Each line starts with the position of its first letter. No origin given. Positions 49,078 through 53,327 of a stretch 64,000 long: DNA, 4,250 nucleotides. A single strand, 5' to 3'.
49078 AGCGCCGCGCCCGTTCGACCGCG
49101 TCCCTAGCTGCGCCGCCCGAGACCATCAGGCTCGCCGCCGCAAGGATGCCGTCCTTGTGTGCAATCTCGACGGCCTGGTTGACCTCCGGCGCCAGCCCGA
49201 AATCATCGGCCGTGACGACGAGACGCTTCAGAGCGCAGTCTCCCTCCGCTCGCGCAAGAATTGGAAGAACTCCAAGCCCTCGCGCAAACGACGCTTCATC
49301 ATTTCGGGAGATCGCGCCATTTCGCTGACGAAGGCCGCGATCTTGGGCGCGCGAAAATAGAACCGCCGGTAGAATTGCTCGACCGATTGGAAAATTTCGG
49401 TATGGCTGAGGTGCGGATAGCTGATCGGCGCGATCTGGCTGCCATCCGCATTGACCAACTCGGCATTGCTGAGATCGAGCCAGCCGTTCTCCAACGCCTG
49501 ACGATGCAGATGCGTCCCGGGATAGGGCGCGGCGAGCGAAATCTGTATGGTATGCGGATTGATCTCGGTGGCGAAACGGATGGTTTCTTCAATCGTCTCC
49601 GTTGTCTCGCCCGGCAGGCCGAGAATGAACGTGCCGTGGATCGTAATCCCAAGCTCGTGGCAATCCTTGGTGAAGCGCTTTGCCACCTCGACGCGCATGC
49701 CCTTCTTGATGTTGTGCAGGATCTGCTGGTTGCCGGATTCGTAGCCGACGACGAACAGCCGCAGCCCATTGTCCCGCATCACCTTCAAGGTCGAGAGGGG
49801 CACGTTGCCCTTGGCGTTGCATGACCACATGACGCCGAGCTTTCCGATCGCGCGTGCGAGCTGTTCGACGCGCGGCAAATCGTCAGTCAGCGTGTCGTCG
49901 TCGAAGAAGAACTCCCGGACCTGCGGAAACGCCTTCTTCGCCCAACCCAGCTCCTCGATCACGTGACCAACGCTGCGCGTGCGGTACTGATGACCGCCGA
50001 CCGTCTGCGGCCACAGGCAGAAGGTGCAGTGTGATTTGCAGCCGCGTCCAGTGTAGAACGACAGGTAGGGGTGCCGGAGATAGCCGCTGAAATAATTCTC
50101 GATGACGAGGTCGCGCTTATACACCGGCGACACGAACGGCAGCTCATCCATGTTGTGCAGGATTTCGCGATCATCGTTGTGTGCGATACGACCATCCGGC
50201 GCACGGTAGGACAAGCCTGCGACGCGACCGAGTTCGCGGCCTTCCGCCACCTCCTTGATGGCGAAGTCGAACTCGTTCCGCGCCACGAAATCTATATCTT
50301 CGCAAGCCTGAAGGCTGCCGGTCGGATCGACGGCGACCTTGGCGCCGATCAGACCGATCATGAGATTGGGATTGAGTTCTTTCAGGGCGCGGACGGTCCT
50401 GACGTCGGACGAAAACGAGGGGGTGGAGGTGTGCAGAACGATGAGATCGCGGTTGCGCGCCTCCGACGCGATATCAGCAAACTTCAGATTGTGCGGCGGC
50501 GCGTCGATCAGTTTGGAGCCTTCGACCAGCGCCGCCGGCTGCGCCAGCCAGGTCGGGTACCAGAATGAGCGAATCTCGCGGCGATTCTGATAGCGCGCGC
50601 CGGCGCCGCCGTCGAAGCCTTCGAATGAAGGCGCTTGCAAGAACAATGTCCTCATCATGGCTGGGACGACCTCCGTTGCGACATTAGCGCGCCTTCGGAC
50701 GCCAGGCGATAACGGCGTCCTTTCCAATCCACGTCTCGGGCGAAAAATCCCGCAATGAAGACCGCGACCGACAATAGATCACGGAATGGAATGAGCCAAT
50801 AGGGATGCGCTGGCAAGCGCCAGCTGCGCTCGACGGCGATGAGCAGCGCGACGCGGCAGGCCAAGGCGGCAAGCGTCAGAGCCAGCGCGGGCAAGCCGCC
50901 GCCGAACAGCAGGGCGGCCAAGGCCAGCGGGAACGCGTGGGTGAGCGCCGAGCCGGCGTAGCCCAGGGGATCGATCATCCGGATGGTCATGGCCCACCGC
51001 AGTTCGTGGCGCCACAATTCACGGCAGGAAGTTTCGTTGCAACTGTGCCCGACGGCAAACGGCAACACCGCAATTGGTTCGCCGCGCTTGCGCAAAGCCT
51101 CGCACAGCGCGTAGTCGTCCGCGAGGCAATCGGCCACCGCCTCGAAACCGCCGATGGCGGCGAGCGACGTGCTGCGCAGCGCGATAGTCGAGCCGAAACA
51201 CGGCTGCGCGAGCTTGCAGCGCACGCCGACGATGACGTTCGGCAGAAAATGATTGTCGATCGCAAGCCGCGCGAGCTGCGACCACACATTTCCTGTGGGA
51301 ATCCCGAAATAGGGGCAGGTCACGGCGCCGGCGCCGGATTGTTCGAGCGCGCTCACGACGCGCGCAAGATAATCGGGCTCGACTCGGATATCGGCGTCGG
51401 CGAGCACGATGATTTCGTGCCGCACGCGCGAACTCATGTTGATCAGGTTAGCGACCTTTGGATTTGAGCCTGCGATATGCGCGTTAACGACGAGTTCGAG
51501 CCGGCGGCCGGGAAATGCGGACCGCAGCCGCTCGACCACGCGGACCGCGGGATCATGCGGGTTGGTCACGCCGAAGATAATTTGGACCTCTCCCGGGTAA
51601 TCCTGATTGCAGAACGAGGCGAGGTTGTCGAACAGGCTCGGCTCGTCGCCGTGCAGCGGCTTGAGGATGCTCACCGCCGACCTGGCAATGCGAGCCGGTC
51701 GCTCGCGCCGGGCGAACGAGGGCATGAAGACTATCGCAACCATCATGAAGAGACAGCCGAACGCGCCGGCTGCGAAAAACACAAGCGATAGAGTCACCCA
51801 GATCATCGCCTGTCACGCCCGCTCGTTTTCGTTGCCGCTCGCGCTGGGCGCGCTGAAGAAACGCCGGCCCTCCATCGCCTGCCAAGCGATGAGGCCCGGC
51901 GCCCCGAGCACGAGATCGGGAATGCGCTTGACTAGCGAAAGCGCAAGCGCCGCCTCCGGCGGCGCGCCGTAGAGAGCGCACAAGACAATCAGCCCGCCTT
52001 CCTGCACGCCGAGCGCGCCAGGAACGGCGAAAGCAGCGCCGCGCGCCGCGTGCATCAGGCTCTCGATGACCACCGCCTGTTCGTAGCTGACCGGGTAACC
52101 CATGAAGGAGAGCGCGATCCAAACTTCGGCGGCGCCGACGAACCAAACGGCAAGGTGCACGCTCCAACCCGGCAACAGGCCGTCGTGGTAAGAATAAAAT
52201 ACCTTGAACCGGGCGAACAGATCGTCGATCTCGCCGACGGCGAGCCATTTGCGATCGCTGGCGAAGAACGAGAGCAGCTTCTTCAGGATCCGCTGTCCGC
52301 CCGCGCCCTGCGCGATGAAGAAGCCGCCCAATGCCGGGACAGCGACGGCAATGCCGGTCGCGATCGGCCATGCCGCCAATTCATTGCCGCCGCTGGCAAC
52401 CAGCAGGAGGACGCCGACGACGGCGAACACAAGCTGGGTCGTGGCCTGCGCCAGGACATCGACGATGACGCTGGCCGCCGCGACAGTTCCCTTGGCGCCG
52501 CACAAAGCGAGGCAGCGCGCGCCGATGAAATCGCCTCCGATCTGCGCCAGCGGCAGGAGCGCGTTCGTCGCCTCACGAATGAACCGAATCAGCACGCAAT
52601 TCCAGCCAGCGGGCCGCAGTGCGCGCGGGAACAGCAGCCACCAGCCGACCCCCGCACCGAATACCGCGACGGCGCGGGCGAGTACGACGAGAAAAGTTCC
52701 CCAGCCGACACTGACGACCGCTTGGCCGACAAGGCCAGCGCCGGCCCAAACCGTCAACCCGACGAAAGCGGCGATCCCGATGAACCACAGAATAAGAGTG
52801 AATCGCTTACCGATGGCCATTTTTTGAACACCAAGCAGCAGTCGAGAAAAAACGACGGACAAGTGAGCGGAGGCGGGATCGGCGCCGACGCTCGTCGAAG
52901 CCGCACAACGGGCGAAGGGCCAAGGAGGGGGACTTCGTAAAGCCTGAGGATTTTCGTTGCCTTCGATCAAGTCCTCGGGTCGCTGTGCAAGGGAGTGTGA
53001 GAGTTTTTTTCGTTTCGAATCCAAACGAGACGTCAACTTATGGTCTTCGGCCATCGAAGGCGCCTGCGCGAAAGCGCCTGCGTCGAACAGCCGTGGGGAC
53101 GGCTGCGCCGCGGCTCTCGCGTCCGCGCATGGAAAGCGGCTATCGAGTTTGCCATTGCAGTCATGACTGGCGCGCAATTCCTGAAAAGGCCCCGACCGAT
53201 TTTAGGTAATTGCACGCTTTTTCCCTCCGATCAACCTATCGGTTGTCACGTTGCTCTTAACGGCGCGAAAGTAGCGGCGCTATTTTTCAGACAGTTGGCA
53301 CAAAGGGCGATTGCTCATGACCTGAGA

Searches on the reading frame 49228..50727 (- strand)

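Call 49: search_protein_families(library=pfam, proteins=[window:49228-50727:-], max_evalue=0.00001)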
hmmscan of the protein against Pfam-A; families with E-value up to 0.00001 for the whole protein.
window:49228-50727:- (499 aa): 1 family
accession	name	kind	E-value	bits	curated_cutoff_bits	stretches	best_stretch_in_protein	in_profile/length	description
PF04055.27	Radical_SAM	-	1.1e-20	74.9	29.5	1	226-386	3-166/166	Radical SAM superfamily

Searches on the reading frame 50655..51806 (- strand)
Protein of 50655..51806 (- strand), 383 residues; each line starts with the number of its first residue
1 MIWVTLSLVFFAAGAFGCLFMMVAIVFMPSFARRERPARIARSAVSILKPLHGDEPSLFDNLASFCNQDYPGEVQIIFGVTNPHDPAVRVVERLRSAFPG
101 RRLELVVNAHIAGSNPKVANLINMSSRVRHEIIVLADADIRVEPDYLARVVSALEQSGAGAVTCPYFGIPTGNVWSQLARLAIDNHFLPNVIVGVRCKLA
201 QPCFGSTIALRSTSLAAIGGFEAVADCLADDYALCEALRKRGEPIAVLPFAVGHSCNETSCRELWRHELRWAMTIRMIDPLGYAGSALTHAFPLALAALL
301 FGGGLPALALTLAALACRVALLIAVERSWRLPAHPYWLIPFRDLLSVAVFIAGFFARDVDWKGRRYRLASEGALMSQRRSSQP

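Call 49: search_protein_families(library=pfam, proteins=[window:50655-51806:-], max_evalue=0.00001)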
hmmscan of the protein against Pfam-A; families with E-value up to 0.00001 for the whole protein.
window:50655-51806:- (383 aa): 4 families
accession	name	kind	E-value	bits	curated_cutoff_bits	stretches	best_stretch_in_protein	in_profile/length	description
PF13506.12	Glyco_transf_21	-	2e-40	138.6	21.7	1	99-272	1-173/174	Glycosyl transferase family 21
PF13641.12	Glyco_tranf_2_3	-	1.5e-26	94.3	27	1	60-274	18-230/230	Glycosyltransferase like family 2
PF13632.12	Glyco_trans_2_3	-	2.1e-20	73.9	27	1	132-319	1-196/198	Glycosyl transferase family group 2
PF00535.33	Glycos_transf_2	-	5e-07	30.2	23.3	1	47-184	2-132/168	Glycosyl transferase family 2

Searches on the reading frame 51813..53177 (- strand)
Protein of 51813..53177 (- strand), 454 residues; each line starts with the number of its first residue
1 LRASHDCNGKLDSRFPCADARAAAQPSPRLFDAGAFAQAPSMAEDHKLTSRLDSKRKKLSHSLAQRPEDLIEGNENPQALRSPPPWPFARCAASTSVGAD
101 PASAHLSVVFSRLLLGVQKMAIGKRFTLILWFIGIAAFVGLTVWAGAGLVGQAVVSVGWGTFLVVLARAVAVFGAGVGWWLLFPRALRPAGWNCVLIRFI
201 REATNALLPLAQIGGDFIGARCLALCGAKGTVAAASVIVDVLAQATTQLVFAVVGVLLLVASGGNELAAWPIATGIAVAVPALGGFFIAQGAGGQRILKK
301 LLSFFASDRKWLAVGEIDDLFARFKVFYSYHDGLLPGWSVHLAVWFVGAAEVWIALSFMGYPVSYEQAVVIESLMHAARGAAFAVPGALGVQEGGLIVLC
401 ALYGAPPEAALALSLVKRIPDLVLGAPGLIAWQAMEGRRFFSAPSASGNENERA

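Call 49: search_protein_families(library=pfam, proteins=[window:51813-53177:-], max_evalue=0.00001)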
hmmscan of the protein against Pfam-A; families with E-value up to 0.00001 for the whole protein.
window:51813-53177:- (454 aa): 1 family
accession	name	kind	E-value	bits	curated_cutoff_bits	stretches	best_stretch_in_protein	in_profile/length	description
PF03706.18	LPG_synthase_TM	-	5.9e-19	69.1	33.4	1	131-422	1-295/302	Lysylphosphatidylglycerol synthase TM region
